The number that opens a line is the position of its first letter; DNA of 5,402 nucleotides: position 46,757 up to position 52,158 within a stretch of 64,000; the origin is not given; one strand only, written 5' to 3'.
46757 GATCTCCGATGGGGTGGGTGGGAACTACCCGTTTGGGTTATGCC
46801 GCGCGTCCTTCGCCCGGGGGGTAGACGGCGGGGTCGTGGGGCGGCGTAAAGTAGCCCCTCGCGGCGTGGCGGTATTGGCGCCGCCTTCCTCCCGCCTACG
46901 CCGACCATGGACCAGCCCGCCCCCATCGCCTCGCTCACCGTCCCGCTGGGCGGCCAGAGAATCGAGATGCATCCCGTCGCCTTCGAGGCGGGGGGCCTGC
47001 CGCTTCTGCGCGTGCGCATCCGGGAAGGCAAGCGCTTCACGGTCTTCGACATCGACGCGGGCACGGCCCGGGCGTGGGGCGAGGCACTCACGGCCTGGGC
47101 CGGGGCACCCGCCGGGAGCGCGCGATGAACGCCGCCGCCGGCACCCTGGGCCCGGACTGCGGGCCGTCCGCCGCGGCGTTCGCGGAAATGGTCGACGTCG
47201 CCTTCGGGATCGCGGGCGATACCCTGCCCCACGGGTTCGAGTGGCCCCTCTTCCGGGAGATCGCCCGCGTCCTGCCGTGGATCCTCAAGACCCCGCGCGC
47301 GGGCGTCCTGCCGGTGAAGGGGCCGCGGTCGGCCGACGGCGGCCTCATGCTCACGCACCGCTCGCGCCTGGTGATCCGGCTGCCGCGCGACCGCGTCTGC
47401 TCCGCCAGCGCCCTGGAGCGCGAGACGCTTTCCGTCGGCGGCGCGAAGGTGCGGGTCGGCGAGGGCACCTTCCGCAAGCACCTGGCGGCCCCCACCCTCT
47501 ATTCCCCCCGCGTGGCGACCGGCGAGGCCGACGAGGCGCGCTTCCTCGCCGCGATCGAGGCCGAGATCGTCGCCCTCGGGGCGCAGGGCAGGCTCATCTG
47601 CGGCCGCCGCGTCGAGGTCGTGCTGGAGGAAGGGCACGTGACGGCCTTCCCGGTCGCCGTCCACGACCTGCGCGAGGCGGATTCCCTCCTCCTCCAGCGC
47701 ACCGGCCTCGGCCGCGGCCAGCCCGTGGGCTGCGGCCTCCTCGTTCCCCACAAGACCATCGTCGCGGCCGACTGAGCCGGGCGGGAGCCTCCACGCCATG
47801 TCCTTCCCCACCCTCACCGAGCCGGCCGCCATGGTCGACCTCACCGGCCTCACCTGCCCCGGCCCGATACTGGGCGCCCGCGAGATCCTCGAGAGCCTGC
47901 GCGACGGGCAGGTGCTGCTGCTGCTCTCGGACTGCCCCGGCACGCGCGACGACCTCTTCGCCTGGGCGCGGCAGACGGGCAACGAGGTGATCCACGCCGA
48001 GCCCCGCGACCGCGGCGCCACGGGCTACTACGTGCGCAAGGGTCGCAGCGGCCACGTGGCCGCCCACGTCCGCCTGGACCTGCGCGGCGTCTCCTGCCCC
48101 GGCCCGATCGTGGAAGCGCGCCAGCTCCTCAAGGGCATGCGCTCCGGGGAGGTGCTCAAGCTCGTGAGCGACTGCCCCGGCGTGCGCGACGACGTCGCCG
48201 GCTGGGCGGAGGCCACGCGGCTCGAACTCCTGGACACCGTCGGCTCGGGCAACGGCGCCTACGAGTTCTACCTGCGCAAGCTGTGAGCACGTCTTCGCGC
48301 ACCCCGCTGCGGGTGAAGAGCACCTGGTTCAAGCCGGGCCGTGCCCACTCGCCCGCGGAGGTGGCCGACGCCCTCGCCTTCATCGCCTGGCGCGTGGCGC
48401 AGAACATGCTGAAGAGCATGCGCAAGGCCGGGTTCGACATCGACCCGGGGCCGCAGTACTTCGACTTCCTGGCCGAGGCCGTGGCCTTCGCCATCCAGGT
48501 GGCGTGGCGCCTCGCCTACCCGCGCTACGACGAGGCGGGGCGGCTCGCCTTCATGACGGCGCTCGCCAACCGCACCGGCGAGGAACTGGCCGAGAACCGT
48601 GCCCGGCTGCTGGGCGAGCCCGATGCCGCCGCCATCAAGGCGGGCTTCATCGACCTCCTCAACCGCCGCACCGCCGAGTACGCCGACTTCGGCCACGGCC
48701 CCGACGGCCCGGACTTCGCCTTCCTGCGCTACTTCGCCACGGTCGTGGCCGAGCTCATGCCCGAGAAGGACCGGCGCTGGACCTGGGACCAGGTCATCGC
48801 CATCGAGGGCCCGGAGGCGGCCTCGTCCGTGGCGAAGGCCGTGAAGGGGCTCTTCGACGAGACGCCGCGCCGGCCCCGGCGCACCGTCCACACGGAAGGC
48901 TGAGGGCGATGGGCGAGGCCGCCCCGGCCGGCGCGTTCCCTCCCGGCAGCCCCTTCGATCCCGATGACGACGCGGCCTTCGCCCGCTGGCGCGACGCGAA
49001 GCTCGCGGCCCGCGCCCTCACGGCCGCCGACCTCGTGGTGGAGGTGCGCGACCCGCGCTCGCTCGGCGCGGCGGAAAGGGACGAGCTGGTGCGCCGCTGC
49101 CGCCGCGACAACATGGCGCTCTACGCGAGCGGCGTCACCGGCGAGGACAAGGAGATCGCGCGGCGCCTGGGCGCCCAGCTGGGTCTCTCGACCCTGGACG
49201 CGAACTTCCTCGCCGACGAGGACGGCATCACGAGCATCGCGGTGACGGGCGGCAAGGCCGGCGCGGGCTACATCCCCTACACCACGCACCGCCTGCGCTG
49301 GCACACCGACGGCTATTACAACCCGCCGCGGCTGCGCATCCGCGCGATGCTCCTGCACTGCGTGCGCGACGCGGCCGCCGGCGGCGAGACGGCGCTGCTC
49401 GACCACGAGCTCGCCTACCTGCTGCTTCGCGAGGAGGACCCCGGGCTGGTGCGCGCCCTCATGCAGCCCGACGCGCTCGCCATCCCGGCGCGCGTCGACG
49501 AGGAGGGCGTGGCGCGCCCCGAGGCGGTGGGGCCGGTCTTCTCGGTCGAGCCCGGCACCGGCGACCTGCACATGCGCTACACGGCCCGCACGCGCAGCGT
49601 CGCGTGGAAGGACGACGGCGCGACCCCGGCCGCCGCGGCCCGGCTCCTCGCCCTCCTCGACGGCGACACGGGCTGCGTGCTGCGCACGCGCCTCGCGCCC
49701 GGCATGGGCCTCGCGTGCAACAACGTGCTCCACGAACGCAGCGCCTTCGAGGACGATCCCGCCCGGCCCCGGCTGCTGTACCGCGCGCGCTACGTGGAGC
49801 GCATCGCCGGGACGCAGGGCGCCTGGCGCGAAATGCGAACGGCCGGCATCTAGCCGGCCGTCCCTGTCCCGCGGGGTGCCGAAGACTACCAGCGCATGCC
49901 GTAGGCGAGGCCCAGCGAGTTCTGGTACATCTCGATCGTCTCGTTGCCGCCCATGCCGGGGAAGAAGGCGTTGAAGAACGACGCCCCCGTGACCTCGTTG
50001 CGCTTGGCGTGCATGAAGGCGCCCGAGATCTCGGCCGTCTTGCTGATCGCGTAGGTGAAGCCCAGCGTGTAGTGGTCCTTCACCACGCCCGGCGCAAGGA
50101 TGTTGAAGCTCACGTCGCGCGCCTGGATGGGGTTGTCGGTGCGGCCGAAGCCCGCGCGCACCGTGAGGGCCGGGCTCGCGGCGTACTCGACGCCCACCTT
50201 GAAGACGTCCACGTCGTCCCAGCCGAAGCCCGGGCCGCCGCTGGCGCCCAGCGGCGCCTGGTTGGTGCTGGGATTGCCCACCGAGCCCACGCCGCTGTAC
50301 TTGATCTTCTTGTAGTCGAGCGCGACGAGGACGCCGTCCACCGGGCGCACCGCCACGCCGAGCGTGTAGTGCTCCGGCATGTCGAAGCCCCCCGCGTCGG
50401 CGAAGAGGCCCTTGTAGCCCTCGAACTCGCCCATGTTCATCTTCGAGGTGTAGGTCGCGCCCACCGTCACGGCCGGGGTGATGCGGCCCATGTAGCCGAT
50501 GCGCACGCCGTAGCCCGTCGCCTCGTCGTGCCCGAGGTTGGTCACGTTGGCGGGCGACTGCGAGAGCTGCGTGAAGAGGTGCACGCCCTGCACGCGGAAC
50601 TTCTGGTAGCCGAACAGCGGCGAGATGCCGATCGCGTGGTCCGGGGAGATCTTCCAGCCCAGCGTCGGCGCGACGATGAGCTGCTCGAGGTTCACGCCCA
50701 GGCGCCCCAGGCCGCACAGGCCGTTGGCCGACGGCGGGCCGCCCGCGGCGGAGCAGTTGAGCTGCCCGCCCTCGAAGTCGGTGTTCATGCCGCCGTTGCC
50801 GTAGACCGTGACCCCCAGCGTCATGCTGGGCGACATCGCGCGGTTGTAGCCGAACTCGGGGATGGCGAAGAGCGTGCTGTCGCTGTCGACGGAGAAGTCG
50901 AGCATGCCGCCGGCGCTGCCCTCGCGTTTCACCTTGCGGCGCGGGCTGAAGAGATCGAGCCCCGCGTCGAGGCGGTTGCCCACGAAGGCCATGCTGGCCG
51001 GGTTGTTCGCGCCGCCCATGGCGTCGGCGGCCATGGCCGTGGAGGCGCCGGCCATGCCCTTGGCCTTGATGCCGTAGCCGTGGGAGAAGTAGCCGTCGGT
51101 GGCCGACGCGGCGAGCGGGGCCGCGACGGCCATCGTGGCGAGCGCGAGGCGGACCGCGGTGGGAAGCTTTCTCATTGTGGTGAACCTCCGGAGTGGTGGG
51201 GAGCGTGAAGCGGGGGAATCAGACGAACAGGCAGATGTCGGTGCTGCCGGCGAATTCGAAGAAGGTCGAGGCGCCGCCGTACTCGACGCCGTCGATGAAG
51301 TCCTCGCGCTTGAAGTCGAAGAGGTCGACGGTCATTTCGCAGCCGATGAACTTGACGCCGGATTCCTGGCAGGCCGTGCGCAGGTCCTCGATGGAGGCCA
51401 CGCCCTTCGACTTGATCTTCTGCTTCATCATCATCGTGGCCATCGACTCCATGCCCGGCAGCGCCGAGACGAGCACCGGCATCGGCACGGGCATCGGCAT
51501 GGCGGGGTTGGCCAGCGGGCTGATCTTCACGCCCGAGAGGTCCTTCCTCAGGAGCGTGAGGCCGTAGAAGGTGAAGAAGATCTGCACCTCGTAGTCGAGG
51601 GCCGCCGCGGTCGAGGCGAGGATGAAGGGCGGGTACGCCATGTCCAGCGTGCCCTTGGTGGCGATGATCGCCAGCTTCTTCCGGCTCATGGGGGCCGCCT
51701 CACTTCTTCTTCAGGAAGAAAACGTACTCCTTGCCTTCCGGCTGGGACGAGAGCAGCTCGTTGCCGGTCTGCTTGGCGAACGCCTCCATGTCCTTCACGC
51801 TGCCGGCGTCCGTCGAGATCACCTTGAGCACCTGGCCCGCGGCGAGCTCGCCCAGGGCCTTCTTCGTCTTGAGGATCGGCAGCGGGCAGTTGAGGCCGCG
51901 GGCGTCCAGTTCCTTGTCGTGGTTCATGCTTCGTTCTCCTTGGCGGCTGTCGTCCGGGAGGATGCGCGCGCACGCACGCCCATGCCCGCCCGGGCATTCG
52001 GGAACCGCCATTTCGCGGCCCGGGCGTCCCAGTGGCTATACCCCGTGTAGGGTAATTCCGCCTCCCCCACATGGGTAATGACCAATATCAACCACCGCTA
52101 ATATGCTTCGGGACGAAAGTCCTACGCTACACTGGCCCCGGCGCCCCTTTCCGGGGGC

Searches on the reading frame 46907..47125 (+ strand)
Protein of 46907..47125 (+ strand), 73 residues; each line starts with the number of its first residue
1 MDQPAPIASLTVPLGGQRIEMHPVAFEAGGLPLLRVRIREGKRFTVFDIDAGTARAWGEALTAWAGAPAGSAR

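Call 11: search_protein_families(library=ncbifam, proteins=[window:46907-47125:+], max_evalue=0.00001)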
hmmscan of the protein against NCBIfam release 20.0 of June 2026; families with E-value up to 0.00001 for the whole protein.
window:46907-47125:+ (73 aa): 0 families

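Call 30: search_protein_families(library=pfam, proteins=[window:46907-47125:+], max_evalue=0.0001)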
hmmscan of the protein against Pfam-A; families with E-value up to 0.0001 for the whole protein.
window:46907-47125:+ (73 aa): 1 family
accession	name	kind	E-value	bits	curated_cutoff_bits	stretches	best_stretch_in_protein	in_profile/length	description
PF22295.1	DUF6967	-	2.7e-25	88.4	27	1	2-66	2-64/65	Family of unknown function (DUF6967)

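Call 61: find_homologous_proteins(query=window:46907-47125:+, max_evalue=0.00001)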
Query window:46907-47125:+ (73 aa): 420 proteins with E <= 0.00001 among 420 candidates; the best 120 are listed.
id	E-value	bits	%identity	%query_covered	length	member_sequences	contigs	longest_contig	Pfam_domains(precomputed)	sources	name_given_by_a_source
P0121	1.5e-40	154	99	100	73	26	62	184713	PF22295.2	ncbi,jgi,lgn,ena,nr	ncbi:MAG TPA: hypothetical protein PLK52_01835 [Usitatibacteraceae bacterium]|jgi:hypothetical prote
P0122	1.7e-33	131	83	97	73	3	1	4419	PF22295.2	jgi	jgi:hypothetical protein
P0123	2.3e-33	131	82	97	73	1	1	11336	PF22295.2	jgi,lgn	jgi:hypothetical protein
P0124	5.1e-33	130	80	97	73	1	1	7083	PF22295.2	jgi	jgi:hypothetical protein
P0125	1.5e-32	128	82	99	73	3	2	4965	PF22295.2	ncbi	-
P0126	2.5e-31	125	81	99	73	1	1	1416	PF22295.2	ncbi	-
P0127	4.2e-31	124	80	97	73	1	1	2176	PF22295.2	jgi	jgi:DNA primase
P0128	8.2e-31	123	80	97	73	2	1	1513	PF22295.2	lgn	-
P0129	1.2e-30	122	79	97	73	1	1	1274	PF22295.2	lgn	-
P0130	1.7e-30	122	79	99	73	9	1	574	PF22295.2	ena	-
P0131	1.9e-30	122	81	99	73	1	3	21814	PF22295.2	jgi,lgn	jgi:hypothetical protein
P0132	2.1e-30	122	79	97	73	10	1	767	PF22295.2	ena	-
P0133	2.9e-30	121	77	97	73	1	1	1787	PF22295.2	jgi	jgi:hypothetical protein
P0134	3.4e-30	121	80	96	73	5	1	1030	PF22295.2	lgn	-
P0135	4.6e-30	121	79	99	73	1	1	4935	PF22295.2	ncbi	-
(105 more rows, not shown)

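Call 68: predict_structure(alignment_id=A5)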
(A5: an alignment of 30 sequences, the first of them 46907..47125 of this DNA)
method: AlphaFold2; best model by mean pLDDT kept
length: 73 residues; sequences in the alignment: 30
mean_pLDDT: 87.8   pTM: 0.72
mean pLDDT of the five models: 87.8, 87.5, 87.4, 86.1, 85.0
residues with pLDDT >= 90: 49; 70-90: 14; 50-70: 10; < 50: 0
segments of 3 or more residues with pLDDT < 50: none
pLDDT, mean of each block of 10 residues (from residue 1): 82 93 79 92 94 96 88 55
secondary structure, 60 per line:
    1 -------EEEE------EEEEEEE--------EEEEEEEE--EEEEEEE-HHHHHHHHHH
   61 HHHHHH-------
elements in order: E8-11 E18-24 E33-40 E43-49 H51-66

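Call 71: fold_search(model_id=the predicted structure, library=pdb)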
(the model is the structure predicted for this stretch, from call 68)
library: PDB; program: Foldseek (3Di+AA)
matches with E <= 10: 515; with E <= 0.001: 0
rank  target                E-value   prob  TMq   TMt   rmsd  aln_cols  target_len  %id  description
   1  5yje_A                2.1e-01  0.98  0.45  0.12   5.9        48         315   19  Crystal structure of HIRA(644-1017) (released 2018-06-20)
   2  5a4o_A                2.2e-01  0.99  0.61  0.60   3.4        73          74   18  Crystal structure of BPSL1147, a PC4 homolog from Burkholderia pseudomallei K96243 (orthorhombic crystal form) (released 2016-04-06)
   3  8chw_B                3.5e-01  1.00  0.60  0.64   2.3        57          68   16  Crystal structure of human PURA (fragment Pro216-Lys280, PUR repeat III) (released 2024-02-21)
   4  5fgo_F                3.7e-01  0.99  0.59  0.67   2.5        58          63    9  Crystal structure of D. melanogaster Pur-alpha repeat III. (released 2016-01-20)
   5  5yje_C                3.7e-01  0.95  0.45  0.13   7.9        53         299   17  Crystal structure of HIRA(644-1017) (released 2018-06-20)
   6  9g6k_LX               3.7e-01  0.94  0.48  0.41   4.4        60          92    5  LSU structure derived from the LSU sample of the mitoribosome from T. gondii. (released 2024-12-11)
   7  7elm_U                3.7e-01  0.82  0.39  0.15   6.2        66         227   15  Structure of Csy-AcrIF24 (released 2022-04-20)
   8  7xi1                  3.9e-01  0.82  0.40  0.16   5.9        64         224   19  AcrIF 24 (released 2023-03-22)
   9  5fgo_E                4.3e-01  0.99  0.61  0.68   3.2        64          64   11  Crystal structure of D. melanogaster Pur-alpha repeat III. (released 2016-01-20)
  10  2lt1_MODEL_1_A        4.3e-01  0.25  0.28  0.28  10.3        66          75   21  Solution NMR structure of the 72-residue N-terminal domain of Myxococcus xanthus CarD (released 2013-11-13)
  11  5fgo_C                4.6e-01  0.99  0.59  0.68   2.6        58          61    9  Crystal structure of D. melanogaster Pur-alpha repeat III. (released 2016-01-20)
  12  8chw_A                4.8e-01  0.99  0.60  0.65   2.6        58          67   16  Crystal structure of human PURA (fragment Pro216-Lys280, PUR repeat III) (released 2024-02-21)
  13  5fgo_A                4.8e-01  0.99  0.59  0.67   2.5        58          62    9  Crystal structure of D. melanogaster Pur-alpha repeat III. (released 2016-01-20)
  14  5fgo_D                4.8e-01  0.99  0.59  0.64   3.8        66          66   11  Crystal structure of D. melanogaster Pur-alpha repeat III. (released 2016-01-20)
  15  5yje_B                4.8e-01  0.97  0.49  0.13   6.3        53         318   19  Crystal structure of HIRA(644-1017) (released 2018-06-20)
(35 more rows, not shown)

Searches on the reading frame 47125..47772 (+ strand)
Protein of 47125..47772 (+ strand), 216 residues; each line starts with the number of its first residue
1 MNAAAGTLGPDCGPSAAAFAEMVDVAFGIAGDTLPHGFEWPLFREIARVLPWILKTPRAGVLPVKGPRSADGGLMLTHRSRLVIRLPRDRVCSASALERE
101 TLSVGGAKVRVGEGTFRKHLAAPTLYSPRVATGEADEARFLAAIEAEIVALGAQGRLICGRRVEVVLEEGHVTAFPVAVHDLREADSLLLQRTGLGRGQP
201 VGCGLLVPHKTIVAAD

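Call 11: search_protein_families(library=ncbifam, proteins=[window:47125-47772:+], max_evalue=0.00001)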
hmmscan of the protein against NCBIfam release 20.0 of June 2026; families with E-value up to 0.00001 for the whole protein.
window:47125-47772:+ (216 aa): 1 family
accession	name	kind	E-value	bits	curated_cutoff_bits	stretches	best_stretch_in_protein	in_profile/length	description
TIGR02807.1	cas6_cmx6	equivalog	1.1e-32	113.5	98.85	1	21-208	2-197/197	type I-MYXAN CRISPR-associated protein Cas6/Cmx6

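Call 35: search_protein_families(library=pfam, proteins=[window:47125-47772:+], max_evalue=0.001)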
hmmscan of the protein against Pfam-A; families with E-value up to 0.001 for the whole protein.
window:47125-47772:+ (216 aa): 1 family
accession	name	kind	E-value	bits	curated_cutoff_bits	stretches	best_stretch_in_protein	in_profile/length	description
PF09559.15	Cas6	-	5.1e-46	157.5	26.7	1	23-210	1-190/191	Cas6 Crispr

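Call 62: search_solved_structures(query=window:47125-47772:+, max_evalue=1, show_alignments=1)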
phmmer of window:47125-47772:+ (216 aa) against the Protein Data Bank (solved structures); distinct sequences matched with E-value up to 1: 1.
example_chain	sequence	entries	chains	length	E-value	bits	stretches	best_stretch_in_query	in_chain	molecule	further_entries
8fcj_B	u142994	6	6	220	5.1e-11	45.8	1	20-209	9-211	Type I-B CRISPR-associated protein Cas6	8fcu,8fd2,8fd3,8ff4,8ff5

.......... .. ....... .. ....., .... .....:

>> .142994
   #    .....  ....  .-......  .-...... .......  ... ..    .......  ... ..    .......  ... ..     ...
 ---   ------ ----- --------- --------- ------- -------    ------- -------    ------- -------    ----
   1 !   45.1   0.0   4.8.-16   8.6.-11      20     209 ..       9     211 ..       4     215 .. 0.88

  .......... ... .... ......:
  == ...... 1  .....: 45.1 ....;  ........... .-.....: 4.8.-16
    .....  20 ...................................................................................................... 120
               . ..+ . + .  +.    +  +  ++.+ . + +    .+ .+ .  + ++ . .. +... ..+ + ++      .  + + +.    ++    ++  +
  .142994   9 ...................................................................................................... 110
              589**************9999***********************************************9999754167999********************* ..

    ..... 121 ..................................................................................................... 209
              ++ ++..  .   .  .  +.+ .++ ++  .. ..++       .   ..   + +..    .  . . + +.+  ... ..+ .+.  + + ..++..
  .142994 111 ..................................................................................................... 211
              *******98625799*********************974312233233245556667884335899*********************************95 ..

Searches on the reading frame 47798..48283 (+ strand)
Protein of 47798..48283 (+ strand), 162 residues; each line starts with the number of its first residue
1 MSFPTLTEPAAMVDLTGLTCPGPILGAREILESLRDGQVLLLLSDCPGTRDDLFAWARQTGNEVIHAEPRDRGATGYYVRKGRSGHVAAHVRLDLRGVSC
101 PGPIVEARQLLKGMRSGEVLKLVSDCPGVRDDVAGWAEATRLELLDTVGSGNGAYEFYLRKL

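Call 11: search_protein_families(library=ncbifam, proteins=[window:47798-48283:+], max_evalue=0.00001)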
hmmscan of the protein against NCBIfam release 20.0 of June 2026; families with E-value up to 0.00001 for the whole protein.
window:47798-48283:+ (162 aa): 4 families
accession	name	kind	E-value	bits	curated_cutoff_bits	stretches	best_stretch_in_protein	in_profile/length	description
NF001423.0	PRK00299.1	equivalog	1.7e-19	69.4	78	2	7-83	6-81/82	sulfurtransferase TusA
NF008242.0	PRK11018.1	equivalog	2.5e-19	68.7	79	2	88-128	6-46/78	sulfurtransferase-like selenium metabolism protein YedF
NF041048.1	TusA_like_YeeD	exception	7.8e-10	38.3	147.5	0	93-156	4-67/72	thiosulfate utilization sulfurtransferase TsuB/YeeD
TIGR03527.1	selenium_YedF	equivalog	8.4e-09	35.5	110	0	13-72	1-60/194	sulfurtransferase-like selenium metabolism protein YedF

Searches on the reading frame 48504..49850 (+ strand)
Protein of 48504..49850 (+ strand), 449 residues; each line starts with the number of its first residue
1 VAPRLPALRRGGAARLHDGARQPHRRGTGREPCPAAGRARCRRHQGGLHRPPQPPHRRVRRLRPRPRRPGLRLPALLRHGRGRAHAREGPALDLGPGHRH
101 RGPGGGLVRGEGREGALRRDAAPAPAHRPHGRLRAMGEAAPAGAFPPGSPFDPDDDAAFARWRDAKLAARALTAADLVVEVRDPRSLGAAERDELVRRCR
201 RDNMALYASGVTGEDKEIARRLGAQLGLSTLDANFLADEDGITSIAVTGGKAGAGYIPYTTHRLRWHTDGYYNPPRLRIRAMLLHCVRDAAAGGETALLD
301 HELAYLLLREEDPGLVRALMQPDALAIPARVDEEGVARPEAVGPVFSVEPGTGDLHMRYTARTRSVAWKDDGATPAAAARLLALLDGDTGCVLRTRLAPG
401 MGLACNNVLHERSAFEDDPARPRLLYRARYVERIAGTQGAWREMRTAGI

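Call 35: search_protein_families(library=pfam, proteins=[window:48504-49850:+], max_evalue=0.001)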
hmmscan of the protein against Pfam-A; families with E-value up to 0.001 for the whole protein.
window:48504-49850:+ (449 aa): 1 family
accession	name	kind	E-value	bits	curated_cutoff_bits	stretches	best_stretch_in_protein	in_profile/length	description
PF02668.22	TauD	-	1.5e-20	74.7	27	1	176-428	12-266/267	Taurine catabolism dioxygenase TauD, TfdA family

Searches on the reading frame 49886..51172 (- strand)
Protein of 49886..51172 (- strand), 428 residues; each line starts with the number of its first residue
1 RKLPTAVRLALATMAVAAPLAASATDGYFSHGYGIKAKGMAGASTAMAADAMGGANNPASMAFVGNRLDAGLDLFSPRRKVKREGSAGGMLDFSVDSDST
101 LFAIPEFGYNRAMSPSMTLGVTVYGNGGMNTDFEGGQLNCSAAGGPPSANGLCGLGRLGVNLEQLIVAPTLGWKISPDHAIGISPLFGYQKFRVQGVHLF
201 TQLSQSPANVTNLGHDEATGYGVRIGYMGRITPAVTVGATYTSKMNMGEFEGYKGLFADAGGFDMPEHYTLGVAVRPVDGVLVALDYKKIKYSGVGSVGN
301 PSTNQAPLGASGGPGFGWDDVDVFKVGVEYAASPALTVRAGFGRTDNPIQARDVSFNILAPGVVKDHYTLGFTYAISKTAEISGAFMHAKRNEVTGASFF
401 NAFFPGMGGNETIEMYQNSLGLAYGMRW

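Call 30: search_protein_families(library=pfam, proteins=[window:49886-51172:-], max_evalue=0.0001)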
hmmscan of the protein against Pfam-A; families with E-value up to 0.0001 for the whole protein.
window:49886-51172:- (428 aa): 1 family
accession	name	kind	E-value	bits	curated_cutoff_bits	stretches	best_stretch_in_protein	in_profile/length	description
PF03349.22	Toluene_X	-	2.7e-21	76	29.7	1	36-394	21-387/421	Outer membrane protein transport protein (OMPP1/FadL/TodX)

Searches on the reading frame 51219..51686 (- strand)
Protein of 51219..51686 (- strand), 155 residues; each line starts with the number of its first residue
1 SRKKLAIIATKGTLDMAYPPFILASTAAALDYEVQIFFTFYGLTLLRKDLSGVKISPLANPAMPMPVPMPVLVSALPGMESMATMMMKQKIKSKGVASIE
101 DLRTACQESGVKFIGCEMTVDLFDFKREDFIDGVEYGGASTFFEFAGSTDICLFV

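Call 30: search_protein_families(library=pfam, proteins=[window:51219-51686:-], max_evalue=0.0001)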
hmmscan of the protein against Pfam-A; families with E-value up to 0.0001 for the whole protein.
window:51219-51686:- (155 aa): 2 families
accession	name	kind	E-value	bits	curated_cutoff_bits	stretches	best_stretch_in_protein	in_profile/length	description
PF13686.11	DrsE_2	-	1.2e-52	178.4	25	1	2-154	2-156/156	DsrE/DsrF/DrsH-like family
PF02635.20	DsrE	-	5.3e-08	33.5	22.7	1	3-148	1-109/116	DsrE/DsrF-like family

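Call 52: search_protein_families(library=ncbifam, proteins=[window:51219-51686:-], max_evalue=1e-10)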
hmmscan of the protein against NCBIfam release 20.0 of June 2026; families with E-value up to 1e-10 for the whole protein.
window:51219-51686:- (155 aa): 1 family
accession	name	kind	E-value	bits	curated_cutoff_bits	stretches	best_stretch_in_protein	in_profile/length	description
NF047629.1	SulfCarrDsrE2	equivalog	3e-82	274.5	210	1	2-155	3-159/159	sulfur carrier protein DsrE2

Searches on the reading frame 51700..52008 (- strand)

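Call 30: search_protein_families(library=pfam, proteins=[window:51700-52008:-], max_evalue=0.0001)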
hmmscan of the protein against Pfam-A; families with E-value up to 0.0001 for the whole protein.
window:51700-52008:- (102 aa): 1 family
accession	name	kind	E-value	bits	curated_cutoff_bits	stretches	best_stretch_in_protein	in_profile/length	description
PF01206.22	TusA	-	4.2e-24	84.6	28.6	1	32-101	1-70/70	Sulfurtransferase TusA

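Call 52: search_protein_families(library=ncbifam, proteins=[window:51700-52008:-], max_evalue=1e-10)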
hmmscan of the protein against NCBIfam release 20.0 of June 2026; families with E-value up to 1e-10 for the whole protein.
window:51700-52008:- (102 aa): 2 families
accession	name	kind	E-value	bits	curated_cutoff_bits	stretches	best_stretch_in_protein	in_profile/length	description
NF001423.0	PRK00299.1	equivalog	3e-15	55.8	78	1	27-102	5-80/82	sulfurtransferase TusA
NF008242.0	PRK11018.1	equivalog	6.3e-11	41.8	79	1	27-101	4-78/78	sulfurtransferase-like selenium metabolism protein YedF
